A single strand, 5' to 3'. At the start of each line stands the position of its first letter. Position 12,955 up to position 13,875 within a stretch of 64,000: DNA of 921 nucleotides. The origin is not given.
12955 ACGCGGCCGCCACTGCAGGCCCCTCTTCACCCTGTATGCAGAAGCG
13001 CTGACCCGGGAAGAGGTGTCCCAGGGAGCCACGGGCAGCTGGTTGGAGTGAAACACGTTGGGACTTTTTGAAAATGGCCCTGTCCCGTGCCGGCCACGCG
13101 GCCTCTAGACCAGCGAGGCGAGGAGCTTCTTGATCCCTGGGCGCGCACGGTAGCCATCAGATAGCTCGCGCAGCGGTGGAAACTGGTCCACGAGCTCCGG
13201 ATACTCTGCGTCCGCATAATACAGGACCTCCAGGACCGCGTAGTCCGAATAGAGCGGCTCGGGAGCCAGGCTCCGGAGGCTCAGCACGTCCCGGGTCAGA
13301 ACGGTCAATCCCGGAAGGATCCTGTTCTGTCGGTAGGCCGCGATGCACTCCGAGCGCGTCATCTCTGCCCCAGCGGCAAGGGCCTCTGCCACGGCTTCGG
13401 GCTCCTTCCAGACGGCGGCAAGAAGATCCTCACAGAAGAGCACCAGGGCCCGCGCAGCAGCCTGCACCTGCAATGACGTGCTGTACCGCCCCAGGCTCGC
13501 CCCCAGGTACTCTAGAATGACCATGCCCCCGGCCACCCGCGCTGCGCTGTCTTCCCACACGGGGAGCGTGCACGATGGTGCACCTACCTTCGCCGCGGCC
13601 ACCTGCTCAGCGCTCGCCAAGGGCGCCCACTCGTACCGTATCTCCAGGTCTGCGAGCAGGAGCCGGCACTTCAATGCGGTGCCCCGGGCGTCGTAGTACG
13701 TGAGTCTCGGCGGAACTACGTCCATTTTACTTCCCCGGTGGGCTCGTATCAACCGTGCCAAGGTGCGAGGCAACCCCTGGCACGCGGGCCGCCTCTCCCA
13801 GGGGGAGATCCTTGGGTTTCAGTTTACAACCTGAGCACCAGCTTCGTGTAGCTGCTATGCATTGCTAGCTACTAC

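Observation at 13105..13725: Tyr-type cytosolic glutathione S-transferase-like gene, duplicated and GC-rich, in an organism thought to lack glutathione metabolism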

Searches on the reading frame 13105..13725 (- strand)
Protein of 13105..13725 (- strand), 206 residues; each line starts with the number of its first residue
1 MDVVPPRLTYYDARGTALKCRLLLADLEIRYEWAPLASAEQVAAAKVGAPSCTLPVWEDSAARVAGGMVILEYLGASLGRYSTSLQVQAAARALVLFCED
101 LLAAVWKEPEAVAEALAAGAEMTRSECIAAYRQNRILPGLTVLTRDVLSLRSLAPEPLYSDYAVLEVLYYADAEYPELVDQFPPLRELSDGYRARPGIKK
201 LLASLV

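Call 4: search_protein_families(library=pfam, proteins=[window:13108-13725:-], max_evalue=10)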
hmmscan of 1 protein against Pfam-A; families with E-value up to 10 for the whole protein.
window:13108-13725:- (206 aa): 3 families
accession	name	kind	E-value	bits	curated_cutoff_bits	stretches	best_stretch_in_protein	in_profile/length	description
PF13409.12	GST_N_2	-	5.5e-06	27.3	25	1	17-75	5-68/70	Glutathione S-transferase, N-terminal domain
PF02798.26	GST_N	-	0.00089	20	20.9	1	7-74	2-74/76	Glutathione S-transferase, N-terminal domain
PF14497.11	GST_C_3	-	0.0029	18.2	21.6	1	159-204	57-103/104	Glutathione S-transferase, C-terminal domain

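Call 6: search_solved_structures(query=window:13108-13725:-, max_evalue=10, show_alignments=2)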
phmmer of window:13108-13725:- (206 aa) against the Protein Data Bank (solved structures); distinct sequences matched with E-value up to 10: 93 (the best 60 are shown).
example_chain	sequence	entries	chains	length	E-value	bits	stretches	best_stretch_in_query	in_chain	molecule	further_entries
2j9h_A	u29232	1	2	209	7.4e-06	29.3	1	6-204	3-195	GLUTATHIONE S-TRANSFERASE P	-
17gs_A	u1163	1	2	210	1.5e-05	28.3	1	5-204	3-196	GLUTATHIONE S-TRANSFERASE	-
6llx_A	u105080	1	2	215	1.9e-05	28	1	5-204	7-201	Glutathione S-transferase P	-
1md3_A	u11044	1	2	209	2.2e-05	27.8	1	6-204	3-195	pi glutathione transferase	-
3km6_A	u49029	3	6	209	2.3e-05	27.7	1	6-204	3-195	Glutathione S-transferase P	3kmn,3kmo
1pgt_A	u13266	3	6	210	2.6e-05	27.5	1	5-204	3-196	GLUTATHIONE S-TRANSFERASE | PROTEIN (GLUTATHIONE S-TRANSFERASE)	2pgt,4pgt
22gs_A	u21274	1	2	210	2.7e-05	27.4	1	5-204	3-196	GLUTATHIONE S-TRANSFERASE P1-1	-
11gs_A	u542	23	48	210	2.8e-05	27.4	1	5-204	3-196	GLUTATHIONE S-TRANSFERASE | Glutathione S-transferase P | PROTEIN (GLUTATHIONE S-TRANSFERASE)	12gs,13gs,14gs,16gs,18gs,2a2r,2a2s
3ie3_A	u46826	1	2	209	2.8e-05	27.4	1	6-204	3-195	Glutathione S-transferase P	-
3csi_A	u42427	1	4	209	3.1e-05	27.3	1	6-204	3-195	Glutathione S-transferase P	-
3hjm_A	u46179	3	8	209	3.2e-05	27.2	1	6-204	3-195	Glutathione S-transferase P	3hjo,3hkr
5l6x_A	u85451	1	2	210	3.3e-05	27.2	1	5-204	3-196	Glutathione S-transferase P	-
2gsr_A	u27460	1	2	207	3.7e-05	27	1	5-204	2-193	CLASS PI GST GLUTATHIONE S-TRANSFERASE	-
1lbk_A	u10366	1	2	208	4e-05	26.9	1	6-204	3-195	Glutathione S-transferase class pi chimaera (CODA)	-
10gs_A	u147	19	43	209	4.1e-05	26.9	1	6-204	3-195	GLUTATHIONE S-TRANSFERASE P1-1 | GLUTATHIONE S-TRANSFERASE | Glutathione S-transferase P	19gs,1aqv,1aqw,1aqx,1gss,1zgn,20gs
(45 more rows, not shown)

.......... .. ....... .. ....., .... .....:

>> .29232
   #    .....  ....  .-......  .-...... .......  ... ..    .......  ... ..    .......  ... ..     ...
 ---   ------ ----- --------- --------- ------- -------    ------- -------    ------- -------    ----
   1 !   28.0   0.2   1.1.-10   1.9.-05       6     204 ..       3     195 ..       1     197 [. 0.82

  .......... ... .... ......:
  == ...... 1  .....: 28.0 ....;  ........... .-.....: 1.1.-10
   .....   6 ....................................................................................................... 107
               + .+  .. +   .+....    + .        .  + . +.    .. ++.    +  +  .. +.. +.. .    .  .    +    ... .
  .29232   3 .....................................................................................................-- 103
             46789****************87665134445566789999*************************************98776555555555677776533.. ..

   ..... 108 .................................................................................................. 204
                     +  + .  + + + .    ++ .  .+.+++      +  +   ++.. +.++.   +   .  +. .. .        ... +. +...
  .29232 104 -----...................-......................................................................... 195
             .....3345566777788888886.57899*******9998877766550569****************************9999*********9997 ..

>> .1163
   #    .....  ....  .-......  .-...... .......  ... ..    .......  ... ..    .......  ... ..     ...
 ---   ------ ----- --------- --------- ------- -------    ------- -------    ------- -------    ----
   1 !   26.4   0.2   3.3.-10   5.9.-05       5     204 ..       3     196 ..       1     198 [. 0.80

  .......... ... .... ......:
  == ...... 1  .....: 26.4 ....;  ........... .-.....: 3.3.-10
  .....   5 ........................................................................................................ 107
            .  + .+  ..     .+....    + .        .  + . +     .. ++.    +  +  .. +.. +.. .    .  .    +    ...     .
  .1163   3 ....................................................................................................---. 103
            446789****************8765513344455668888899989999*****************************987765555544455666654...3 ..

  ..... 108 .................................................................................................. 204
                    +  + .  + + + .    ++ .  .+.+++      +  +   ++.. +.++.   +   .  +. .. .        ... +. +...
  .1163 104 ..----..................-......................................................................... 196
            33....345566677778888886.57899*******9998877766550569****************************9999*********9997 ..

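Call 7: find_homologous_proteins(query=window:13108-13725:-, max_evalue=0.001)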
Query window:13108-13725:- (206 aa): 4 proteins with E <= 0.001 among 8000 candidates.
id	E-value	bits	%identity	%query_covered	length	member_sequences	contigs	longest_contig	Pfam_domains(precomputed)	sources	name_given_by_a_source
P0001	3.8e-119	414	96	100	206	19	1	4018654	PF13409.13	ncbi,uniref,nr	ncbi:Glutathione S-transferase-like protein [Giardia duodenalis]|uniref:Glutathione S-transferase-li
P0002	2.6e-109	382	90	97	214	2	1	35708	PF13409.13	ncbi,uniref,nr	ncbi:Hypothetical protein GLP15_1665 [Giardia lamblia P15]|uniref:GST N-terminal domain-containing p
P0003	1.2e-90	321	69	99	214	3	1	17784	-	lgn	-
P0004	4.1e-89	316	69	100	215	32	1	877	PF13409.13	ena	-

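Call 10: list_cluster_members(proteins=[window:13108-13725:-, P0001, P0002, P0003, P0004])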
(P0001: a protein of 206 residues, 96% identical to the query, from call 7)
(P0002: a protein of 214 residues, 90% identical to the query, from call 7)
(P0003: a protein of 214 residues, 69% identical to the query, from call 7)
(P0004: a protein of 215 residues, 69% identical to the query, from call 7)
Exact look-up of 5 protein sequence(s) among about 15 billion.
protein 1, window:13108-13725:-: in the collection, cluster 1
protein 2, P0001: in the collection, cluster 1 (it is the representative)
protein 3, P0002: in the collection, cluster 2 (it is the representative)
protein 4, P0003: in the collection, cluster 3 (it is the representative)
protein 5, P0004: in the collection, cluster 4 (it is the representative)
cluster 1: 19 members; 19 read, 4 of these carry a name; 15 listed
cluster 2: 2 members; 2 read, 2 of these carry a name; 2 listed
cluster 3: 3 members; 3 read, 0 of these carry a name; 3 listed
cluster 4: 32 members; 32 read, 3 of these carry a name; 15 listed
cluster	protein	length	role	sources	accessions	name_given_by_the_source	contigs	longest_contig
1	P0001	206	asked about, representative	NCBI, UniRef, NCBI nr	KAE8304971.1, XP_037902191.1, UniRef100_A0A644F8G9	Glutathione S-transferase-like protein [Giardia duodenalis] | Glutathione S-transferase-like protein n=1 Tax=Giardia intestinalis (strain ATCC 50803 / ... | Glutathione S-transferase-like protein [Giardia intestinalis]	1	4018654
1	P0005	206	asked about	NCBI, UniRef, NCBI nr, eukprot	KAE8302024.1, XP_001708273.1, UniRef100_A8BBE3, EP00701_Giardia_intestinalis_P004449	Glutathione S-transferase-like protein [Giardia duodenalis] | Glutathione S-transferase-like protein n=1 Tax=Giardia intestinalis (strain ATCC 50803 / ... | Glutathione S-transferase-like protein [Giardia intestinalis]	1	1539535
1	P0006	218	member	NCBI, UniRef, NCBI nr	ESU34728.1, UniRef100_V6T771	Hypothetical protein DHA2_154230 [Giardia duodenalis] | GST N-terminal domain-containing protein n=1 Tax=Giardia intestinalis TaxID=5741 ... | Hypothetical protein DHA2_154230 [Giardia intestinalis]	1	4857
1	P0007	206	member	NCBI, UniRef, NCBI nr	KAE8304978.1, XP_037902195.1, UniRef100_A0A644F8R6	Glutathione S-transferase-like protein [Giardia duodenalis] | Glutathione S-transferase-like protein n=1 Tax=Giardia intestinalis (strain ATCC 50803 / ... | Glutathione S-transferase-like protein [Giardia intestinalis]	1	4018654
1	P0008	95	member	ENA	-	-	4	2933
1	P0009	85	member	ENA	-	-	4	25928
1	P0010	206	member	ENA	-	-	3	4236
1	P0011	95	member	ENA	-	-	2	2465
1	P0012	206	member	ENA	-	-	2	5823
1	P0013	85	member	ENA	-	-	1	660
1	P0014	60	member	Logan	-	-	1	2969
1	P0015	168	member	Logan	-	-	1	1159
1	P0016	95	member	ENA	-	-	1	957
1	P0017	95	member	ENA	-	-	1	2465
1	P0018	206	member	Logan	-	-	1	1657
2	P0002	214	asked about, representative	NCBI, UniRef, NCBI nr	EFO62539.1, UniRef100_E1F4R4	Hypothetical protein GLP15_1665 [Giardia lamblia P15] | GST N-terminal domain-containing protein n=1 Tax=Giardia intestinalis (strain P15) ...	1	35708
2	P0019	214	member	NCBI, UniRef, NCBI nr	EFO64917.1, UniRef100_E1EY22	Hypothetical protein GLP15_4272 [Giardia lamblia P15] | GST N-terminal domain-containing protein n=1 Tax=Giardia intestinalis (strain P15) ...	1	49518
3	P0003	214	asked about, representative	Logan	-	-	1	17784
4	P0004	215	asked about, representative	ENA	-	-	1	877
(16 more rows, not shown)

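Call 15: find_encoding_contigs(protein=window:13105-13725:-, flank=10000, max_places=8)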
Protein window:13105-13725:- (206 aa): no gene with exactly this product is on record in the collection.

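Call 17: find_encoding_contigs(protein=P0005, flank=10000, max_places=8)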
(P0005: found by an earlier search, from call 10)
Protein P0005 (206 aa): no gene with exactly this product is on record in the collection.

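Call 19: find_encoding_contigs(protein=P0001, flank=10000, max_places=6)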
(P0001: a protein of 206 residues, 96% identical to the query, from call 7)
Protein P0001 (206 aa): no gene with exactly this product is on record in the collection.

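Call 24: search_protein_representatives(alignment_id=A1)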
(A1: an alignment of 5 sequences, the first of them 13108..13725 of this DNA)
Query: 5 sequences, 214 profile positions. Proteins with E-value up to 0.001 (for the whole library): 30; up to 1e-10: 8; up to 1e-30: 2. The best 30 are listed.
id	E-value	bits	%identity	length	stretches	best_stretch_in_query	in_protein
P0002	6.2e-124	427.9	-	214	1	1-213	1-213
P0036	1.9e-52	194.2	-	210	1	13-210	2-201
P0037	4.1e-22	95.1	-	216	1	13-211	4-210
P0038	4.0e-17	78.8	-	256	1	12-209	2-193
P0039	4.2e-16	75.5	-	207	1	13-209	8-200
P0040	3.9e-12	62.5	-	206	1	15-212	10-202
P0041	4.6e-12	62.3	-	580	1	12-211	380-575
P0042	1.6e-11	60.5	-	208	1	12-212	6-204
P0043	5.5e-08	49.0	-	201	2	10-125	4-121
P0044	1.3e-07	47.7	-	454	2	12-118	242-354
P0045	3.6e-07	46.3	-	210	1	15-186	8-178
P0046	6.6e-07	45.4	-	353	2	58-212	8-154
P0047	2.6e-06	43.5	-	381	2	12-207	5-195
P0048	3.2e-06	43.2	-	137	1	6-120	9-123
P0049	3.6e-06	43.0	-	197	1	15-212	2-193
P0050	7.0e-06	42.1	-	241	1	7-210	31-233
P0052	2.4e-05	40.4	-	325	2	14-210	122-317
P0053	2.9e-05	40.1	-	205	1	13-210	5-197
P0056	7.4e-05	38.7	-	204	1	14-212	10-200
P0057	2.0e-04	37.4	-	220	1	15-207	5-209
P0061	4.8e-04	36.1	-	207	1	12-116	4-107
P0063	5.1e-04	36.0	-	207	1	14-207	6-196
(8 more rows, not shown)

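Call 25: find_encoding_contigs(protein=P0003, flank=10000, max_places=4)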
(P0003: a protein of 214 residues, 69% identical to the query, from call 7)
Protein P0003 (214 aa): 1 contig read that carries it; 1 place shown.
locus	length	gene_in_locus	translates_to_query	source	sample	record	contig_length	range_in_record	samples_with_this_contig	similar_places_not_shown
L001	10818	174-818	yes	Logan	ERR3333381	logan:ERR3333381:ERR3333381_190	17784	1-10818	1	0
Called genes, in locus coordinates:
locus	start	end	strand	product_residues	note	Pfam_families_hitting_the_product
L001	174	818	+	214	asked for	-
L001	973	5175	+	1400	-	-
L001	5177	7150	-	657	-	-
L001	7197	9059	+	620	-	PF00753:Lactamase_B, PF12706:Lactamase_B_2 (faint), PF16661:Lactamase_B_6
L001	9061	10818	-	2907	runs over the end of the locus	?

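Call 26: list_cluster_members(proteins=[P0036, P0037, P0038, P0039, P0040, P0041, P0042, P0043, P0044, P0045])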
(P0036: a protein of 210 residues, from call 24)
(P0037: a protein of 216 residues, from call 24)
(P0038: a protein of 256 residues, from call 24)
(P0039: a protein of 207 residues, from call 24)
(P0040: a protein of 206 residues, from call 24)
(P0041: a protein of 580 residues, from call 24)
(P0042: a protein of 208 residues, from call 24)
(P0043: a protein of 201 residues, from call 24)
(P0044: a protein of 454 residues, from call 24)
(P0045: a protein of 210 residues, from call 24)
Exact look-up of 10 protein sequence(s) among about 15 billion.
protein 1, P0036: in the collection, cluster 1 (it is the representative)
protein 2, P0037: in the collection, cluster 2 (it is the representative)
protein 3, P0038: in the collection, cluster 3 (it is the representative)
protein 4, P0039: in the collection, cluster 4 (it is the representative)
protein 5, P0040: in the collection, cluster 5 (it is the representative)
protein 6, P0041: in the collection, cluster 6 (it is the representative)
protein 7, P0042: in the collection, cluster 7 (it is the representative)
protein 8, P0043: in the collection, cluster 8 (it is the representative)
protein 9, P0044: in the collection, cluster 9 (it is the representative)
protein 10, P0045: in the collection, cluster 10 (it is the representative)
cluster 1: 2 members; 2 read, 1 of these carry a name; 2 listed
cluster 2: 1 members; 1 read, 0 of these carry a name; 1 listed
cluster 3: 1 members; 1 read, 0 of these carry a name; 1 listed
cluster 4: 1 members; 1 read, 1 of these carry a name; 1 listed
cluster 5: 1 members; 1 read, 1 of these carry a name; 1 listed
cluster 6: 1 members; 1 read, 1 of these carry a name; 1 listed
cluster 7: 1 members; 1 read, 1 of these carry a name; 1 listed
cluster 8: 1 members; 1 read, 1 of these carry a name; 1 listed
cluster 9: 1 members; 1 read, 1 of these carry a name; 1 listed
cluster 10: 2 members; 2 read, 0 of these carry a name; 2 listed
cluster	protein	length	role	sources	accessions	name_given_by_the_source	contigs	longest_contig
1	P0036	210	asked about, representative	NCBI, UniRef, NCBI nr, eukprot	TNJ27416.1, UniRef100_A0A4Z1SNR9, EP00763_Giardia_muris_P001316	Glutathione S-transferase-like protein [Giardia muris] | Glutathione S-transferase-like protein n=1 Tax=Giardia muris TaxID=5742 ... | TNJ27416.1 Glutathione S-transferase-like protein [Giardia muris]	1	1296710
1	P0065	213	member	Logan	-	-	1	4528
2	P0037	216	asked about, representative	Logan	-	-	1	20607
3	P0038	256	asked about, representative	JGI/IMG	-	-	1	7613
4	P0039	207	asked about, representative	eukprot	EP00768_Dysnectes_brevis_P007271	gnl/Dysnectes_brevis/6083_a9165_465.p1 ...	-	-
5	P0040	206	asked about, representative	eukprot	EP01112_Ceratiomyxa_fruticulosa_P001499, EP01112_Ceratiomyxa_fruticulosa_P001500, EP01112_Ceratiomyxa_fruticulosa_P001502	TRINITY_DN1166_c1_g1_i5.p1 TRINITY_DN1166_c1_g1~~TRINITY_DN1166_c1_g1_i5.p1 ORF ...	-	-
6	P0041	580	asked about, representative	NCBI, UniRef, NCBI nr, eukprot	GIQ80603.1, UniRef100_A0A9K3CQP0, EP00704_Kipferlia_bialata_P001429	hypothetical protein KIPB_001429 [Kipferlia bialata] | Uncharacterized protein n=1 Tax=Kipferlia bialata TaxID=797122 RepID=A0A9K3CQP0_9EUKA | g1429.t1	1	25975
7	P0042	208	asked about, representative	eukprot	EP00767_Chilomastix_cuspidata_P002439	gnl/Chilomastix_cuspidata/2565.p3 ...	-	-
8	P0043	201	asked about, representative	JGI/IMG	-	glutathione S-transferase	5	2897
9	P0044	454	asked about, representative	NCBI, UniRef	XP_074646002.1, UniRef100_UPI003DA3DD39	uncharacterized protein LOC141902256 [Tubulanus polymorphus] | uncharacterized protein LOC141902256 n=1 Tax=Tubulanus polymorphus TaxID=672921 ...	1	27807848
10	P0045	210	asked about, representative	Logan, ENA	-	-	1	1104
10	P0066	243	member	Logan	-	-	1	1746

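Call 29: predict_structure(alignment_id=A1)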
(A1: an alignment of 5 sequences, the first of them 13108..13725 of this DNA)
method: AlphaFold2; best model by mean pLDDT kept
length: 206 residues; sequences in the alignment: 5
mean_pLDDT: 52.3   pTM: 0.50
mean pLDDT of the five models: 52.3, 40.3, 39.1, 38.8, 38.2
residues with pLDDT >= 90: 0; 70-90: 35; 50-70: 84; < 50: 87
segments of 3 or more residues with pLDDT < 50: 1-80
pLDDT, mean of each block of 10 residues (from residue 1): 36 37 39 40 36 24 34 43 56 62 59 51 55 54 61 56 71 74 77 75 62
secondary structure, 60 per line:
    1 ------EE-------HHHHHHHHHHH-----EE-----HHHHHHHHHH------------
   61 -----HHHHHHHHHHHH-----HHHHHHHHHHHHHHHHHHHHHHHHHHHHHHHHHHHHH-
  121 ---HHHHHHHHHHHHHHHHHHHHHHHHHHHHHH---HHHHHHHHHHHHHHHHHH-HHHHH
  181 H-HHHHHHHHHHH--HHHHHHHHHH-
elements in order: H16-26 H39-48 H66-77 H83-119 H124-153 H157-174 H176-181 H183-193 H196-205

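Call 32: search_solved_structures(query=A3, max_evalue=0.001, show_alignments=1)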
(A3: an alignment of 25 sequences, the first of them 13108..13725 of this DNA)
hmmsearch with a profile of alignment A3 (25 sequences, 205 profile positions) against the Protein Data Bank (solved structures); distinct sequences matched with E-value up to 0.001: 388 (the best 60 are shown).
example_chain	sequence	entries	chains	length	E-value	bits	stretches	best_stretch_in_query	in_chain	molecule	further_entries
5d73_A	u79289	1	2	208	1.1e-52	182.2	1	5-203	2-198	Glutathione S-transferase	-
5b7c_A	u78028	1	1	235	5.2e-51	176.8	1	5-205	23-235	S-crystallin OctvuS4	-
1tu7_A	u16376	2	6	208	7.7e-51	176.3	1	5-202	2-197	Glutathione S-transferase 2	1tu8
4q5f_A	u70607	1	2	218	2.8e-46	161.3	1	2-203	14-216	Glutathione S-transferase 1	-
2gsr_A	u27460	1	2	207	6.4e-46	160.2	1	6-201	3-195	CLASS PI GST GLUTATHIONE S-TRANSFERASE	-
2hnl_A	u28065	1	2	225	8.1e-45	156.6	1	4-203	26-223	Glutathione S-transferase 1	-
6zj9_A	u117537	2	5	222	9.7e-45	156.3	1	2-200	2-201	Glutathione S-transferase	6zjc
5h5l_A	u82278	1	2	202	1.1e-44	156.2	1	5-201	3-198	Glutathione s-transferase S2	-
2ws2_A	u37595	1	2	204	1.4e-44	155.8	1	5-204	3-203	GLUTATHIONE S-TRANSFERASE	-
3i69_A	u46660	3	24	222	4.4e-44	154.2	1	1-200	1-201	Glutathione S-transferase A1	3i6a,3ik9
5lcz_A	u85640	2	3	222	5.6e-44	153.8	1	1-202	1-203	Glutathione S-transferase A1,Glutathione S-transferase alpha-2,Glutathione S-transferase A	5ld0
9p6k_A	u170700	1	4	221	8e-44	153.3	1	1-202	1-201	glutathione transferase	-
1ev9_A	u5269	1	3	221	8.3e-44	153.3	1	5-202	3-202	GLUTATHIONE S-TRANSFERASE A1-1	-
1ev4_A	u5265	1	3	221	8.4e-44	153.3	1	5-202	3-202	GLUTATHIONE S-TRANSFERASE A1-1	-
1ags_A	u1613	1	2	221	1.1e-43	152.9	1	4-200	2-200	GLUTATHIONE S-TRANSFERASE ALPHA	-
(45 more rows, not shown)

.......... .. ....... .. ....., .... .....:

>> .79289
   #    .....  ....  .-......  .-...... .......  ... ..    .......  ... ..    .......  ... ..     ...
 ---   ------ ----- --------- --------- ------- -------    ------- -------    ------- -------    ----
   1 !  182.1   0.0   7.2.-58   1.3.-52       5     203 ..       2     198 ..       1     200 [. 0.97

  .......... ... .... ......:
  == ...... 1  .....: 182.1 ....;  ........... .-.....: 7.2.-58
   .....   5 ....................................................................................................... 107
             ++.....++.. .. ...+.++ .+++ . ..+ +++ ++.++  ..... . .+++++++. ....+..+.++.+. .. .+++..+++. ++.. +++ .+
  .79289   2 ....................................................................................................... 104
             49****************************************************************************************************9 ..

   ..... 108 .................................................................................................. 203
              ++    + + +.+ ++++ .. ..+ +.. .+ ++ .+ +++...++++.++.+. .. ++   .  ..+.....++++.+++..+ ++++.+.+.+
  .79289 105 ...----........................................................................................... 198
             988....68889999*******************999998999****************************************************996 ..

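Call 35: find_encoding_contigs(protein=P0037, flank=10000, max_places=3)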
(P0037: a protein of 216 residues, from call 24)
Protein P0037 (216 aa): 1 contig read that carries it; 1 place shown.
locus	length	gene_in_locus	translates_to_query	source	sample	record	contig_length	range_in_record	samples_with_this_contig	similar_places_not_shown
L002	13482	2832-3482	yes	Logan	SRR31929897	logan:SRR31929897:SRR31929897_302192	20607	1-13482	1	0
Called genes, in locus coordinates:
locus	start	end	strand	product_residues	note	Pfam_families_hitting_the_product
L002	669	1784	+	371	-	-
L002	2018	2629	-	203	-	-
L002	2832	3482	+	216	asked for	-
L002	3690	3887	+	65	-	-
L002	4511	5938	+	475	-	-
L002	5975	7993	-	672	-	PF05495:zf-CHY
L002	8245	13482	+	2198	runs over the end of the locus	-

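Call 36: find_encoding_contigs(protein=P0004, flank=5000, max_places=3)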
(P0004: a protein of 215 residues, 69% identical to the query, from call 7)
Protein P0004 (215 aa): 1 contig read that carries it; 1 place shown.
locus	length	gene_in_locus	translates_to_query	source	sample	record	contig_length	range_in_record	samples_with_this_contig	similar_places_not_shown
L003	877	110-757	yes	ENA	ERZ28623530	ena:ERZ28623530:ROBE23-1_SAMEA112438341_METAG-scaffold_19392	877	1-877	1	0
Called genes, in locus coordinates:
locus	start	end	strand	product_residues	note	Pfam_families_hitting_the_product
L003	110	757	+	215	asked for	PF13409:GST_N_2 (weak)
